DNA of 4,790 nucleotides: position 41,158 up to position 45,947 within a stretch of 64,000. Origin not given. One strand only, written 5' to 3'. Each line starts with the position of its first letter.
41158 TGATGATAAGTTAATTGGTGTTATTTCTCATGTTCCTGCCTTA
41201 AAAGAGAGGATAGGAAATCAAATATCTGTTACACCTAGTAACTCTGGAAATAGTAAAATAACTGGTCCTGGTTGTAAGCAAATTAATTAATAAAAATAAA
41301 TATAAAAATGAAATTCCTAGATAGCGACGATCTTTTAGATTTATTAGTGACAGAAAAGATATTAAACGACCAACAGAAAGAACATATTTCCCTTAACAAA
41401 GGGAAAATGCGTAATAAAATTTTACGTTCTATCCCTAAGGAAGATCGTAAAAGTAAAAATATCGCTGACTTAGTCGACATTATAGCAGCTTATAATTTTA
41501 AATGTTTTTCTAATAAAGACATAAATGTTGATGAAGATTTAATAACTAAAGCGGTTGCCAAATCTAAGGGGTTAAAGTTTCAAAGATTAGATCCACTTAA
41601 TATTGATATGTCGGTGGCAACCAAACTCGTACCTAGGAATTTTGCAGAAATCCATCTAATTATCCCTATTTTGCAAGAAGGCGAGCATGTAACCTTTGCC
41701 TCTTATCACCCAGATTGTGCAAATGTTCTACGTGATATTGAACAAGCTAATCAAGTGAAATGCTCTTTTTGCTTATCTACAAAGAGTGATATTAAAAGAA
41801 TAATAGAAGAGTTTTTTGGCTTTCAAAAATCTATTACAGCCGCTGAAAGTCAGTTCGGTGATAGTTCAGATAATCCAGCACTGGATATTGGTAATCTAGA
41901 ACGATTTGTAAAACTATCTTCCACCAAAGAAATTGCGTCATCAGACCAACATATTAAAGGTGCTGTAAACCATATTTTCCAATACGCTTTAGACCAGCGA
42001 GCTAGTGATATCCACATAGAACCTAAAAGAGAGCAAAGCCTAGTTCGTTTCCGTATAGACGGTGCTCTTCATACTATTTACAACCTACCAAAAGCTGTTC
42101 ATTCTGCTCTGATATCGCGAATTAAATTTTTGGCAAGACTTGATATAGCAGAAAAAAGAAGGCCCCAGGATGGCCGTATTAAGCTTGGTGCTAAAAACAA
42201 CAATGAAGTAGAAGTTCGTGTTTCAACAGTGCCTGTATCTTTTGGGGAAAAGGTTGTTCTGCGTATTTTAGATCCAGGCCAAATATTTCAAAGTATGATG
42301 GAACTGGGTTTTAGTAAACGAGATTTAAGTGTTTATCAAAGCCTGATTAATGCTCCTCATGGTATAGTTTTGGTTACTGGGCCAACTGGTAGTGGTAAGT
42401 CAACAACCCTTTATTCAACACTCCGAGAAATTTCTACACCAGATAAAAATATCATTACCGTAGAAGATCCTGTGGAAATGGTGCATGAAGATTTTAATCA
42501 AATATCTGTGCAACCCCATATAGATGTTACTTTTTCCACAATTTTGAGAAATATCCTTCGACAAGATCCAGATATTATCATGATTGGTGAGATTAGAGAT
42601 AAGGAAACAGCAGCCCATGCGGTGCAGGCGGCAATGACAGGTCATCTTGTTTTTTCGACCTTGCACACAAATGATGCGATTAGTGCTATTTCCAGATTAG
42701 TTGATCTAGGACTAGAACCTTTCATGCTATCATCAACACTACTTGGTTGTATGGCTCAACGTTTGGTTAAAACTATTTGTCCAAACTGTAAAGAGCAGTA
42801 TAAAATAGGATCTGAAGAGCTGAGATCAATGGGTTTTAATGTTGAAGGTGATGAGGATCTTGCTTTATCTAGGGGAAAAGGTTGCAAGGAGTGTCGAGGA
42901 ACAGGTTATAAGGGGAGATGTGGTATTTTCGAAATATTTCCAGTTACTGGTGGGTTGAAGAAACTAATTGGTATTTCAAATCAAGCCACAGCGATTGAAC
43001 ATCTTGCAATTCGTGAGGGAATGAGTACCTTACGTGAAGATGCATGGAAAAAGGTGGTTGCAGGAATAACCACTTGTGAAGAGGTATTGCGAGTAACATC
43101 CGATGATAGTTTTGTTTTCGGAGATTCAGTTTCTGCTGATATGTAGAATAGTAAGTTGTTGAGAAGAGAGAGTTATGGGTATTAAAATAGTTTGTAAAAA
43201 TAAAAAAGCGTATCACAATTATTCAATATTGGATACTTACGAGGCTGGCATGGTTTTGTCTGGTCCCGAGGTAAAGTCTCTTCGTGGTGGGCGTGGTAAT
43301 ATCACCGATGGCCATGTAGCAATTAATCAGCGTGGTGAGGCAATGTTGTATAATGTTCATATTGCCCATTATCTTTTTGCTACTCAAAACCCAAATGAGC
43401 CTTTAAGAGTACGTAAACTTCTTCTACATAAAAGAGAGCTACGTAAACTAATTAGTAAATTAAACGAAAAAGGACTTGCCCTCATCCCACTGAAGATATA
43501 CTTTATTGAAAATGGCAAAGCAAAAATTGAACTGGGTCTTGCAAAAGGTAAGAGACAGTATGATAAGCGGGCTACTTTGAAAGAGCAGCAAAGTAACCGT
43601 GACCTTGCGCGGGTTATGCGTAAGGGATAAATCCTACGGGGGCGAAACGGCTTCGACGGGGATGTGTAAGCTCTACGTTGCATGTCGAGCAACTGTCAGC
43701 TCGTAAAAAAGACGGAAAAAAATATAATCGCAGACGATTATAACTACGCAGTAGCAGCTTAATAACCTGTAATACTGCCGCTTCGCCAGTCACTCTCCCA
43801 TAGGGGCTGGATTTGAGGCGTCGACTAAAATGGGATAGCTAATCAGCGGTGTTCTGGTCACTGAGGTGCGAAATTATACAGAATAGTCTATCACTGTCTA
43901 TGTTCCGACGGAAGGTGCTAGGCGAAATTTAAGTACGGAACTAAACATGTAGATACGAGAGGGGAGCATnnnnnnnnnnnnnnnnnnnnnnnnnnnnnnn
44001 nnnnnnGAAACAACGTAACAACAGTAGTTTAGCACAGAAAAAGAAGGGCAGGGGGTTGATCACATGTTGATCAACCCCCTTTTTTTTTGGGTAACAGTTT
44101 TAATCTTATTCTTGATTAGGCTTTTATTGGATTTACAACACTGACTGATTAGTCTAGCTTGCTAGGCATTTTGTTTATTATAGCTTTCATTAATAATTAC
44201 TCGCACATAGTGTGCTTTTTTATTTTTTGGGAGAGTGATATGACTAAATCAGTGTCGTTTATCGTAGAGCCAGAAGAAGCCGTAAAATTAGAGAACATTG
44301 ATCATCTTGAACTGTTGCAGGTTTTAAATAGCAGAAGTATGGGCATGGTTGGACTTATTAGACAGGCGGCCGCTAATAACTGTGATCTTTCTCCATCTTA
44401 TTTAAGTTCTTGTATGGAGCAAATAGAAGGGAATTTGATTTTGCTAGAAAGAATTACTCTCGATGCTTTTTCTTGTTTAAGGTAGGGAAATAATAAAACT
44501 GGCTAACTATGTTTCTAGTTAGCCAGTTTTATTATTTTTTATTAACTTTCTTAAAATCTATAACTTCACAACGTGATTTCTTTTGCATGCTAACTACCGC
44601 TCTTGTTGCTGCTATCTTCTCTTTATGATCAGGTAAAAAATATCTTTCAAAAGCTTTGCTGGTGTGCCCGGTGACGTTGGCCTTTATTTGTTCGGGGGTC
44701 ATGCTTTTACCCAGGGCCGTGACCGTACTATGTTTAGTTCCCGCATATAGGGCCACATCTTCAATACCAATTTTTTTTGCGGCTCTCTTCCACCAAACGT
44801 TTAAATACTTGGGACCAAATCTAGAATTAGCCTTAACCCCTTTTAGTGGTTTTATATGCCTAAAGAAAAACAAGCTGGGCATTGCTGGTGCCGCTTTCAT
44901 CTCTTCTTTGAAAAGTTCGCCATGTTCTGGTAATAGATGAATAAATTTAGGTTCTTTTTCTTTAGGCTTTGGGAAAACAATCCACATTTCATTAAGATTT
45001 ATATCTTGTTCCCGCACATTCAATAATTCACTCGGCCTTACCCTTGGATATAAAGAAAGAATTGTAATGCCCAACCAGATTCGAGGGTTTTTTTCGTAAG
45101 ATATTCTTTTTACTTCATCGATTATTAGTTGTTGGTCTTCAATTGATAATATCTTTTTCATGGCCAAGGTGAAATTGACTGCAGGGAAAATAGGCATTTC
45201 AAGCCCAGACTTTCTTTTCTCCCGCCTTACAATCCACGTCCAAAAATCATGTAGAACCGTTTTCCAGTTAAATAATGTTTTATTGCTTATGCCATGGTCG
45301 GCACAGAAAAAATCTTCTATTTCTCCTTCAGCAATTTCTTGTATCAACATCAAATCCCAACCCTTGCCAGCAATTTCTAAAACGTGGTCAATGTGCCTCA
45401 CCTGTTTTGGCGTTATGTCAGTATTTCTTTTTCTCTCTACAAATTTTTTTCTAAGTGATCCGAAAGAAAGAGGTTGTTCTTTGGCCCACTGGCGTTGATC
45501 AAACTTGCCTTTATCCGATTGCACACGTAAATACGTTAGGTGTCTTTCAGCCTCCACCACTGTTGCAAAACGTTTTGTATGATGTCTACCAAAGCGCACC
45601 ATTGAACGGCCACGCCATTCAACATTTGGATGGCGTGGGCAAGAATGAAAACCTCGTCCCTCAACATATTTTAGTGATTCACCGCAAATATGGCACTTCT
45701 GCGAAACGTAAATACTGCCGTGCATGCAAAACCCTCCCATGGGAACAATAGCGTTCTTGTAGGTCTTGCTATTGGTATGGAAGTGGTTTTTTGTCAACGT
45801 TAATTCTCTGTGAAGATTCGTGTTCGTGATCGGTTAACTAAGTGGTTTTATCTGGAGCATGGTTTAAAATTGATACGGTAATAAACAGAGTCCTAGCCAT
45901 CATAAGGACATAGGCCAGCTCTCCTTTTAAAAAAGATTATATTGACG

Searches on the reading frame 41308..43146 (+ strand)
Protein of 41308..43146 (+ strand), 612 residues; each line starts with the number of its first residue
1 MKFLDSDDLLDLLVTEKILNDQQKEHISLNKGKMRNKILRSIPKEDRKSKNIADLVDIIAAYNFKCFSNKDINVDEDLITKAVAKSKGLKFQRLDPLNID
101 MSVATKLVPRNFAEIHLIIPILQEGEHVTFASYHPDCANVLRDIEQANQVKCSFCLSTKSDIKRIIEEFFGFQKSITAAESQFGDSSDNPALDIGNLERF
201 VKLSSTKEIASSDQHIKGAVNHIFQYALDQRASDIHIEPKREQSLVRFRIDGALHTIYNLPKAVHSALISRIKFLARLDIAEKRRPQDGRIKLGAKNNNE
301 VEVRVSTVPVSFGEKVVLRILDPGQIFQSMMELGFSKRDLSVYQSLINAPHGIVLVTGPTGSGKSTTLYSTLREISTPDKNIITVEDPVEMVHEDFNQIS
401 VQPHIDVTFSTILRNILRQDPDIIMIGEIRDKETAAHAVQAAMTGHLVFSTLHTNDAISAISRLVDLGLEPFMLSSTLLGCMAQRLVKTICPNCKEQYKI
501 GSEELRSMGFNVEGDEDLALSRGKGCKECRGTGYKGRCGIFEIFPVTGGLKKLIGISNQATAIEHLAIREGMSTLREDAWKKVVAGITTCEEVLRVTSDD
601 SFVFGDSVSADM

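Call 64: search_protein_families(library=pfam, proteins=[window:41308-43146:+], max_evalue=0.001)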
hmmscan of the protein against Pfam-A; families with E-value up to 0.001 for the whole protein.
window:41308-43146:+ (612 aa): 4 families
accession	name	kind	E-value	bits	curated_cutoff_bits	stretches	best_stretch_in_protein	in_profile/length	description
PF00437.27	T2SSE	-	1.4e-129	432.4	24.9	1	212-595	4-370/370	Type II/IV secretion system protein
PF05157.20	MshEN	-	4e-11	43.2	23.1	1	88-175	2-89/90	MshEN domain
PF13191.12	AAA_16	-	0.00024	22.1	32.6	1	350-465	24-124/167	AAA ATPase domain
PF25199.1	nSTAND_NTPase5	-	0.00027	21.2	34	1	351-402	41-93/145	Novel STAND NTPase 5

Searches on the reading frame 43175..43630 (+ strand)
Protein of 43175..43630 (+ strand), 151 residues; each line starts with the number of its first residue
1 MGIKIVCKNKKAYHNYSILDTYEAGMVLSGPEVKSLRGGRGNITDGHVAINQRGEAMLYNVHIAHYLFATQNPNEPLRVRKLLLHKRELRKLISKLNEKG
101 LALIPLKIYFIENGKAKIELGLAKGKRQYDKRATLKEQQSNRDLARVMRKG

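Call 64: search_protein_families(library=pfam, proteins=[window:43175-43630:+], max_evalue=0.001)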
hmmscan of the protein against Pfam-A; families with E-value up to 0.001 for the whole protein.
window:43175-43630:+ (151 aa): 1 family
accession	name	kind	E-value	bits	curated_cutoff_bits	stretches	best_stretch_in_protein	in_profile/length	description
PF01668.23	SmpB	-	8e-54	181.9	27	1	6-149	1-142/143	SmpB protein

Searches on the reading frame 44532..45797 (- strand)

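Call 64: search_protein_families(library=pfam, proteins=[window:44532-45797:-], max_evalue=0.001)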
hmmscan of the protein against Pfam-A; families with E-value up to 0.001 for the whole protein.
window:44532-45797:- (421 aa): 1 family
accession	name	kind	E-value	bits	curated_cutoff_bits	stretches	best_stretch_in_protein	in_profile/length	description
PF00589.27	Phage_integrase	-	2.9e-05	24.3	27.1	0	249-382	32-160/172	Phage integrase family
